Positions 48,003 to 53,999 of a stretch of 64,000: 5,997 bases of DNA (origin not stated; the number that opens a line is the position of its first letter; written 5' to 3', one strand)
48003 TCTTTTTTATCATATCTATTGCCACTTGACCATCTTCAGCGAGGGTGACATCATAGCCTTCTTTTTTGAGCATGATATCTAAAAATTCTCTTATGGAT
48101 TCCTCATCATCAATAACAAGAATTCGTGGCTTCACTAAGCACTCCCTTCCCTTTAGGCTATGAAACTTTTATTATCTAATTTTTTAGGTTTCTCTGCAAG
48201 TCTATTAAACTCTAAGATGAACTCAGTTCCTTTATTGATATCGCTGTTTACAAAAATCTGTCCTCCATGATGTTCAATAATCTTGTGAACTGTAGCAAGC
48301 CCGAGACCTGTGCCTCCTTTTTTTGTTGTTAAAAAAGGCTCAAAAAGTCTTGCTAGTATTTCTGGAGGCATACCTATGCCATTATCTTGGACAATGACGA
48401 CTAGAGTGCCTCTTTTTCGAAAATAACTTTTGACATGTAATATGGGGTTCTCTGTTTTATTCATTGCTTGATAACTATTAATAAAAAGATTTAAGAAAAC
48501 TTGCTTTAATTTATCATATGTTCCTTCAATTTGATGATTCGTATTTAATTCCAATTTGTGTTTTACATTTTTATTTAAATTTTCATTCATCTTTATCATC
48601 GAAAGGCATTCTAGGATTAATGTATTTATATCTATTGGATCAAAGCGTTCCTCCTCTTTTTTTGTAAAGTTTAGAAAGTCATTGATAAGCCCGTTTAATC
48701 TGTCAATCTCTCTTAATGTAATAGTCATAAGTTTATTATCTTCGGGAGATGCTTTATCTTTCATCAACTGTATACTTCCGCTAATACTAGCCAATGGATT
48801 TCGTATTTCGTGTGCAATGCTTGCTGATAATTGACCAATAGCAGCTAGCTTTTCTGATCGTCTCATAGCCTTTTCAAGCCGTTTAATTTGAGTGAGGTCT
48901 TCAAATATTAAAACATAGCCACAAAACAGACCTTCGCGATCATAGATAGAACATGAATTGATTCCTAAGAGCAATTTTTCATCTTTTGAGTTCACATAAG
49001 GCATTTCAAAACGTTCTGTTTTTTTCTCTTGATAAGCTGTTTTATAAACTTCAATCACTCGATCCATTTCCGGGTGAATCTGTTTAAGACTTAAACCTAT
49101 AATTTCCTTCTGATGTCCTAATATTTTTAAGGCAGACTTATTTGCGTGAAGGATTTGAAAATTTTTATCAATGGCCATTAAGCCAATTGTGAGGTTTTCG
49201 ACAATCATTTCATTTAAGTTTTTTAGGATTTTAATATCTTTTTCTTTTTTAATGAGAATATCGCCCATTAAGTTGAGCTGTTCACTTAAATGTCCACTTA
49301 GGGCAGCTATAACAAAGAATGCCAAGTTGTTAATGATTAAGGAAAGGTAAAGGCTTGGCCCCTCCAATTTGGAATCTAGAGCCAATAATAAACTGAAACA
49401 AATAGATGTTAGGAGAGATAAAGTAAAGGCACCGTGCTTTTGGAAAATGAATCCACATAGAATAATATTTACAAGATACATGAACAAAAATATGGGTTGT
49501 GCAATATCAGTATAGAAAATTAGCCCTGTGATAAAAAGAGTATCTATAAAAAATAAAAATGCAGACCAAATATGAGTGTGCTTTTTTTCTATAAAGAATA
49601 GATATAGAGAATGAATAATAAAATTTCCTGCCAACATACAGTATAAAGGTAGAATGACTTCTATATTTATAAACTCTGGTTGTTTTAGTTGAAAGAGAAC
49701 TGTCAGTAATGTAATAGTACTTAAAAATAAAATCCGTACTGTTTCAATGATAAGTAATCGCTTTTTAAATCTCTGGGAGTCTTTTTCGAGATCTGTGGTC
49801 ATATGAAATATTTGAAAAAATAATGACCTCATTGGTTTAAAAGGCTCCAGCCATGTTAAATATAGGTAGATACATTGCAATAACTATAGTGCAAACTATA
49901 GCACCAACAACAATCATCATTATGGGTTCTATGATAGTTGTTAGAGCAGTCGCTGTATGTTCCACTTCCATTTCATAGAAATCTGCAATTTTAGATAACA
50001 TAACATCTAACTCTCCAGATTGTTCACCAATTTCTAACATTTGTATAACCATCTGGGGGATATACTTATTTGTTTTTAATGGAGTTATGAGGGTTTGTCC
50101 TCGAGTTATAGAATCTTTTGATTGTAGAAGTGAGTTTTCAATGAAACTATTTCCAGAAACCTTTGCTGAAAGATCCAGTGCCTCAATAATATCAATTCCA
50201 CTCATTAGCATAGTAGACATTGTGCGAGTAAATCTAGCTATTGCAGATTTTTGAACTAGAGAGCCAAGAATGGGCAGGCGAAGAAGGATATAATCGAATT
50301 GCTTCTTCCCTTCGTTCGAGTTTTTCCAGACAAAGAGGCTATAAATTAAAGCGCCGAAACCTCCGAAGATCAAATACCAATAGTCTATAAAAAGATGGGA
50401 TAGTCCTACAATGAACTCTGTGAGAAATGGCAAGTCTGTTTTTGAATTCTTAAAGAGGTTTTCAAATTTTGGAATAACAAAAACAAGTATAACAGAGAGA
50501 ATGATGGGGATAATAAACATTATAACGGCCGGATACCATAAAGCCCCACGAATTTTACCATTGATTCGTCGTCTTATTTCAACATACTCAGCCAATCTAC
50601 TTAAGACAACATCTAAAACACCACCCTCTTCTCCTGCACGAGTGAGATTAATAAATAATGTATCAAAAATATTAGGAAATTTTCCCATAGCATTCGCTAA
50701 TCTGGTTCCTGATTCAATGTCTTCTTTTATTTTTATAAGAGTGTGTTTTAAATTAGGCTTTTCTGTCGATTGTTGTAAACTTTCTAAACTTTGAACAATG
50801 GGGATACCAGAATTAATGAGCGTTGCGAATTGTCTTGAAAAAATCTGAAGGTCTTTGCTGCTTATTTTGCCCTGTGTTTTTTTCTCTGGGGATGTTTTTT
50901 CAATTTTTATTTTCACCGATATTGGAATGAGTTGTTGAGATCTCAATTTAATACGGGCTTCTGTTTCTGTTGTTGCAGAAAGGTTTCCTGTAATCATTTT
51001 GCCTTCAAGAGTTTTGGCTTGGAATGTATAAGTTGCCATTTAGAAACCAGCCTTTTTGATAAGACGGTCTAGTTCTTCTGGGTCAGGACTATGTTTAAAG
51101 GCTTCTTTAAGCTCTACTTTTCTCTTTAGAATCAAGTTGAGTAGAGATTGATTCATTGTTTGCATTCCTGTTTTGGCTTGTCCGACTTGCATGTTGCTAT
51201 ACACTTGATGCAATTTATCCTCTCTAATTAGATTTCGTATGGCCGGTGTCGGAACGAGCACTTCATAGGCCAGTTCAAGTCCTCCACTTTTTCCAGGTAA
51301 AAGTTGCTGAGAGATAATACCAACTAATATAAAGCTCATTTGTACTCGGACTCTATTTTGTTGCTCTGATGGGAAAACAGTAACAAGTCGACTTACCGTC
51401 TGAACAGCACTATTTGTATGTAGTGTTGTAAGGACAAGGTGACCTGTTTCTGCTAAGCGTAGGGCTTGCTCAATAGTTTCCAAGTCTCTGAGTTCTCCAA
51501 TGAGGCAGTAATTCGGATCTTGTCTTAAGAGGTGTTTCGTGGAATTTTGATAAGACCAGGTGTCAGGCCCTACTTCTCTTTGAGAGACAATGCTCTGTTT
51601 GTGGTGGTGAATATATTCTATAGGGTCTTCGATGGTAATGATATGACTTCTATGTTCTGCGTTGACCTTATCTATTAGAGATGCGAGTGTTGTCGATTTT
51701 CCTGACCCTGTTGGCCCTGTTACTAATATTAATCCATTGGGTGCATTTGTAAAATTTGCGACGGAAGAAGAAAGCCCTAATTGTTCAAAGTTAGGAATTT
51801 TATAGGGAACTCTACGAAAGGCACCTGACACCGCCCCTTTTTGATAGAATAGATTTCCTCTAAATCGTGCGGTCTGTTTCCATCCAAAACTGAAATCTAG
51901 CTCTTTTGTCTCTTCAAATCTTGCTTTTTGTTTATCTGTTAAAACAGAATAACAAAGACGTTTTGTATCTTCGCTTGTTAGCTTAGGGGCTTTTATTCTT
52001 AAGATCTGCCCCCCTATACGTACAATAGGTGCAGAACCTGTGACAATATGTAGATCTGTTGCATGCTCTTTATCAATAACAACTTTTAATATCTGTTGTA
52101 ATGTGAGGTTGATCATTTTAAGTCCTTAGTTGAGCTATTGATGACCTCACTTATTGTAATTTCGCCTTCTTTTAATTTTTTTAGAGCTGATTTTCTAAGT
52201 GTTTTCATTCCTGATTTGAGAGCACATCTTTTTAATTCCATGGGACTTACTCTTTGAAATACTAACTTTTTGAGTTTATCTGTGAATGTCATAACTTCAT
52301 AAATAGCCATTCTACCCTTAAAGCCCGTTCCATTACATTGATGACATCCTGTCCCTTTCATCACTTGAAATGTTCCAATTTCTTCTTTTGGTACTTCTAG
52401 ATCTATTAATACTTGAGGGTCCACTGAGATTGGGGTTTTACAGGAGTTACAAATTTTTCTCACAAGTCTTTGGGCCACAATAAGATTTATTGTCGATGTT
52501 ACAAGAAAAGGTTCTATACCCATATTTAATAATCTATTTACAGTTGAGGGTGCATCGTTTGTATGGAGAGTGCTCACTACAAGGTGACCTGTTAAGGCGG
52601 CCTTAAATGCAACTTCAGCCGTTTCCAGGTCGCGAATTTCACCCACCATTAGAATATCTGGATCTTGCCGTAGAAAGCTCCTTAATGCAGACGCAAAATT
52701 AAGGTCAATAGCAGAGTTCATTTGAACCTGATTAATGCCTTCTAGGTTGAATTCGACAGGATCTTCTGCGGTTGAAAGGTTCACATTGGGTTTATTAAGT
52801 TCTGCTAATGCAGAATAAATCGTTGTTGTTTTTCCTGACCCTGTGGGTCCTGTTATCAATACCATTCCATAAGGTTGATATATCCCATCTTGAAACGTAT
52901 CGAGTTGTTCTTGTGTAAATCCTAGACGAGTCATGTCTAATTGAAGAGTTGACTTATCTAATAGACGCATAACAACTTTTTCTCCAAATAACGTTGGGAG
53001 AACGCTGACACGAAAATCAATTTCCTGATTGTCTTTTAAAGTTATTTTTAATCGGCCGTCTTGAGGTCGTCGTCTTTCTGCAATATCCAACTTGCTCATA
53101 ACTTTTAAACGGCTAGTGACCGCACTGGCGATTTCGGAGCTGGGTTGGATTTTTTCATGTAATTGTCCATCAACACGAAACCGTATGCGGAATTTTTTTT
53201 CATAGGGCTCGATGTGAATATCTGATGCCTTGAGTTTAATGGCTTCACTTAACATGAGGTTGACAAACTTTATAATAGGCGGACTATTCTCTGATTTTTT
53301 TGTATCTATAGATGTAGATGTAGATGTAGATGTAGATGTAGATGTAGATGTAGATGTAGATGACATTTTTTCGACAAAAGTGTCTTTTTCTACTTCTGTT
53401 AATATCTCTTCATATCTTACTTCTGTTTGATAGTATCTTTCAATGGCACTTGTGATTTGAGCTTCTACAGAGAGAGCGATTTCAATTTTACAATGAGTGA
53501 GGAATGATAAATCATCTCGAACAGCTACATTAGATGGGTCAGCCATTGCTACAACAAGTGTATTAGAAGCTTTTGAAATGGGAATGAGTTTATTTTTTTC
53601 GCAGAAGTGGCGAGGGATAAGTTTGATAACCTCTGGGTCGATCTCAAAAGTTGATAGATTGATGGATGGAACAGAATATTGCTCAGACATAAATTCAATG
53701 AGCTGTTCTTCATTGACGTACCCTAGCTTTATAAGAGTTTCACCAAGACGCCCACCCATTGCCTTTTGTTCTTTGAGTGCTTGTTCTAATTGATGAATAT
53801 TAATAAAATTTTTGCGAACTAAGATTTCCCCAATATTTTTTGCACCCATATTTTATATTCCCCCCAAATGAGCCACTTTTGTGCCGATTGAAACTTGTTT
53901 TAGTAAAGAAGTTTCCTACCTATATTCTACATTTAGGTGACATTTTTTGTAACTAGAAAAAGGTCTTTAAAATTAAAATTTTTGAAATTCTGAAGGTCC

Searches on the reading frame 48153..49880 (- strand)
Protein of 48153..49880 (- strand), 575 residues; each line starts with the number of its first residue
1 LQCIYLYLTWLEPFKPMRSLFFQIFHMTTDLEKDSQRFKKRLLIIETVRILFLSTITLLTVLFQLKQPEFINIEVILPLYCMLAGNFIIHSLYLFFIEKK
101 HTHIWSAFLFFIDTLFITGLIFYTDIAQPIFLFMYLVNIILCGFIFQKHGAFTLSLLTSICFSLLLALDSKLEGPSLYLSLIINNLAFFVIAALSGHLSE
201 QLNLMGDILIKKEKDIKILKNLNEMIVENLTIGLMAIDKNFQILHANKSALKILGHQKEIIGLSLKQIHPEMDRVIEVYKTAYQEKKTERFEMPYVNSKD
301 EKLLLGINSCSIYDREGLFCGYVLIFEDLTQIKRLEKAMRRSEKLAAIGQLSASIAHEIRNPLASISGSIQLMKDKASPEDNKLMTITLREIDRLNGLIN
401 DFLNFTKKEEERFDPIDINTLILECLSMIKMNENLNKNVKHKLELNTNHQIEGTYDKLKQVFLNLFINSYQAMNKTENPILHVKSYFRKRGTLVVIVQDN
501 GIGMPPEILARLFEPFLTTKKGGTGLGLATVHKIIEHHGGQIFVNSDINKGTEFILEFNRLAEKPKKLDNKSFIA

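Call 35: search_protein_families(library=ncbifam, proteins=[window:48153-49880:-], max_evalue=0.00001)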
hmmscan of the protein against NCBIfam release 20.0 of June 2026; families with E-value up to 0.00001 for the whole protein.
window:48153-49880:- (575 aa): 72 families (the best 25 are shown)
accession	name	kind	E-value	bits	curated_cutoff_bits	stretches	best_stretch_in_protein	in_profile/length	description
NF008468.0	PRK11360.1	equivalog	2.4e-88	297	646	1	216-561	263-609/616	two-component system sensor histidine kinase AtoS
NF007688.0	PRK10364.1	equivalog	2e-55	188.4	479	1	333-562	225-453/460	two-component system sensor histidine kinase ZraS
NF046044.1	PnpS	equivalog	2.2e-51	175.1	400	1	196-558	30-389/390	two-component system histidine kinase PnpS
NF010411.0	PRK13837.1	equivalog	3.7e-45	154.2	647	1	319-565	421-680/828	two-component system VirA-like sensor kinase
NF053867.1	SprKinKinDBac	equivalog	8e-44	149.9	775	1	239-555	180-492/500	sporulation kinase KinD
NF052574.1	HisKinEspCMyxo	equivalog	8.2e-41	140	1200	1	210-556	277-633/785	serine histidine kinase EspC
NF052573.1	HisKinEspAMyxo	equivalog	8.2e-41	139.8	1400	1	208-559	243-610/755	serine histidine kinase EspA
TIGR02966.1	phoR_proteo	equivalog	1.4e-39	136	334.2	1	226-558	11-333/333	phosphate regulon sensor histidine kinase PhoR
NF047497.1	HK_LIC_12097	equivalog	3.5e-37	128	500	1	224-556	14-362/367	LIC_12097 family sensor histidine kinase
NF033092.0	HK_WalK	equivalog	2.2e-36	125.6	725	1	196-556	233-590/594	cell wall metabolism sensor histidine kinase WalK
NF047874.1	MASE3_PAS_HK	subfamily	2e-32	112.8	560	1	29-566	103-631/655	MASE3 domain-containing sensor histidine kinase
NF046020.1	HisKinCckABruc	equivalog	2e-31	108.7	1000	1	328-567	460-714/868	cell cycle histidine kinase CckA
NF010076.0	PRK13557.1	subfamily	3.9e-30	104.8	631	1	242-564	54-398/540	histidine kinase famiy protein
NF047466.1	hybrid_RR_LvrB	exception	1.7e-28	99.8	500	1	335-558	139-374/377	hybrid histidine kinase/response regulator LvrB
NF038348.1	T2SS_HK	subfamily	5.1e-28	97.8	450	1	394-556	410-569/574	histidine kinase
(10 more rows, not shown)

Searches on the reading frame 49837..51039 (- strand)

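Call 35: search_protein_families(library=ncbifam, proteins=[window:49837-51039:-], max_evalue=0.00001)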
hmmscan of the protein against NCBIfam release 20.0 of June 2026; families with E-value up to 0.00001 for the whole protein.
window:49837-51039:- (400 aa): 6 families
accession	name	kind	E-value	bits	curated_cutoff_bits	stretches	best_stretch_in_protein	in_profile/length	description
NF052606.1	T4PiliAsmPilCMyx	equivalog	1.8e-116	389.5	700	1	2-399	20-417/419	type IV pilus assembly protein PilC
TIGR02120.1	GspF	equivalog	7.3e-113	377.8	424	1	4-397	1-398/401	type II secretion system inner membrane protein GspF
NF052607.1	T4PiliAsmPilCThrm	equivalog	4.3e-105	352.1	700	1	1-398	1-402/406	type IV pilus assembly protein PilC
NF007861.0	PRK10573.1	equivalog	3e-81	273.6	401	1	4-398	7-396/401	protein transport protein HofC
NF047826.1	T3SSXpsF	equivalog_domain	3.9e-73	246.6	650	1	1-399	1-403/405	type II secretion system protein XpsF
NF041012.2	T4P_ComGB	equivalog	9e-41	140.3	240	1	66-396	5-330/332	competence type IV pilus assembly protein ComGB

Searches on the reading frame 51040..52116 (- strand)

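Call 35: search_protein_families(library=ncbifam, proteins=[window:51040-52116:-], max_evalue=0.00001)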
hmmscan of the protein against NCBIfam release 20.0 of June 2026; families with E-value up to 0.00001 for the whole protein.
window:51040-52116:- (358 aa): 17 families
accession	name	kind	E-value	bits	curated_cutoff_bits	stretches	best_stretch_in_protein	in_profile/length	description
TIGR01420.1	pilT_fam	subfamily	5.1e-132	440.3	319.1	1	6-348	2-343/343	PilT/PilU family type 4a pilus ATPase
TIGR02525.1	plasmid_TraJ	equivalog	2.4e-41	141.9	368.3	1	16-301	21-326/372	plasmid transfer ATPase TraJ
TIGR02533.1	type_II_gspE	equivalog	1.5e-36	126.1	630.25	1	110-246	222-358/486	type II secretion system ATPase GspE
NF041000.1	ATPase_ComGA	equivalog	1.2e-35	122.8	300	1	119-274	120-266/267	competence type IV pilus ATPase ComGA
TIGR02524.1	dot_icm_DotB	equivalog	1.3e-35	123.3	463.3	1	14-317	13-329/358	Dot/Icm type IV secretion system ATPase DotB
TIGR02538.1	type_IV_pilB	equivalog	1e-34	120.1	675.65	1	123-246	312-431/564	type IV-A pilus assembly ATPase PilB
NF007755.0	PRK10436.1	equivalog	1.8e-34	119.2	617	1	110-246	198-334/465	type II secretion system protein GspE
NF053534.1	T4PilAsmATPsTfpB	equivalog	6.2e-34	117.3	850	1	108-247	313-452/584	type IV pilus assembly ATPase TfpB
TIGR02788.1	VirB11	equivalog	8.1e-15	54.6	249.95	1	130-252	147-270/308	P-type DNA transfer ATPase VirB11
NF058587.1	archaellum_moto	equivalog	1.8e-14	53.4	550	1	130-245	278-394/527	archaellum flagellar ATPase motor FlaI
TIGR02782.1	TrbB_P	equivalog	8.2e-12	45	304.55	1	130-249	139-257/303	P-type conjugative transfer ATPase TrbB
NF053672.1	bindosome_BasE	exception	6.4e-11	41.7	1000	1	131-261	274-405/512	bindosome assembly system ATPase subunit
TIGR03819.1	heli_sec_ATPase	hypoth_equivalog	1.4e-10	40.9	373.15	1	130-245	181-298/340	TadA family conjugal transfer-associated ATPase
NF010425.0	PRK13851.1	equivalog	2.4e-09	36.6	461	1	129-253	164-289/344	type IV secretion system protein VirB11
NF010469.0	PRK13894.1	subfamily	2.5e-08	33.7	508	1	130-250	152-270/320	conjugal transfer ATPase TrbB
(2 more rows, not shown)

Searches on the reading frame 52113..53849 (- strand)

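Call 35: search_protein_families(library=ncbifam, proteins=[window:52113-53849:-], max_evalue=0.00001)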
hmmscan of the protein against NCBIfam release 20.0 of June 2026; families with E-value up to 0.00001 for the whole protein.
window:52113-53849:- (578 aa): 18 families
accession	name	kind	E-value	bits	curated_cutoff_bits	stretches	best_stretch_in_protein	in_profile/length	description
TIGR02538.1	type_IV_pilB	equivalog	5.2e-227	754.9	675.65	1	6-573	2-562/564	type IV-A pilus assembly ATPase PilB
TIGR02533.1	type_II_gspE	equivalog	4.3e-175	583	630.25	1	76-571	2-484/486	type II secretion system ATPase GspE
NF053534.1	T4PilAsmATPsTfpB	equivalog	3.7e-149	497.8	850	1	45-571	63-580/584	type IV pilus assembly ATPase TfpB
NF007755.0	PRK10436.1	equivalog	7.5e-145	483.1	617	1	81-571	12-457/465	type II secretion system protein GspE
NF041000.1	ATPase_ComGA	equivalog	2.3e-76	256.3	300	1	199-464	3-266/267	competence type IV pilus ATPase ComGA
TIGR01420.1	pilT_fam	subfamily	7.3e-52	176.7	319.1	1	199-443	5-242/343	PilT/PilU family type 4a pilus ATPase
TIGR02525.1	plasmid_TraJ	equivalog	2.5e-24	85.9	368.3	1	321-444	143-273/372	plasmid transfer ATPase TraJ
TIGR02524.1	dot_icm_DotB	equivalog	7.2e-21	74.8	463.3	1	318-463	125-279/358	Dot/Icm type IV secretion system ATPase DotB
NF053729.1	c-di-GMP_motif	domain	6.6e-20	70.7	38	1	6-57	2-53/53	cyclic di-GMP-binding domain-containing protein, MshE-related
NF008411.1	PRK11234.1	equivalog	3.2e-19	68.8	1170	1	4-157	482-637/723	cyclic di-3',5'-guanylate-activated glycosyltransferase NfrB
NF058587.1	archaellum_moto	equivalog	3.5e-17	62.3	550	1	330-469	278-423/527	archaellum flagellar ATPase motor FlaI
NF012033.0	PRK15489.1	equivalog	3.9e-16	58.3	537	1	4-172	491-659/703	glycosyl transferase family protein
TIGR02782.1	TrbB_P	equivalog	6.6e-16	58.5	304.55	1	311-443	121-255/303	P-type conjugative transfer ATPase TrbB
NF010407.0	PRK13833.1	subfamily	1.6e-14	54.1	499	1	311-443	129-262/323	conjugal transfer protein TrbB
NF010469.0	PRK13894.1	subfamily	1.9e-14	53.8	508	1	311-441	134-265/320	conjugal transfer ATPase TrbB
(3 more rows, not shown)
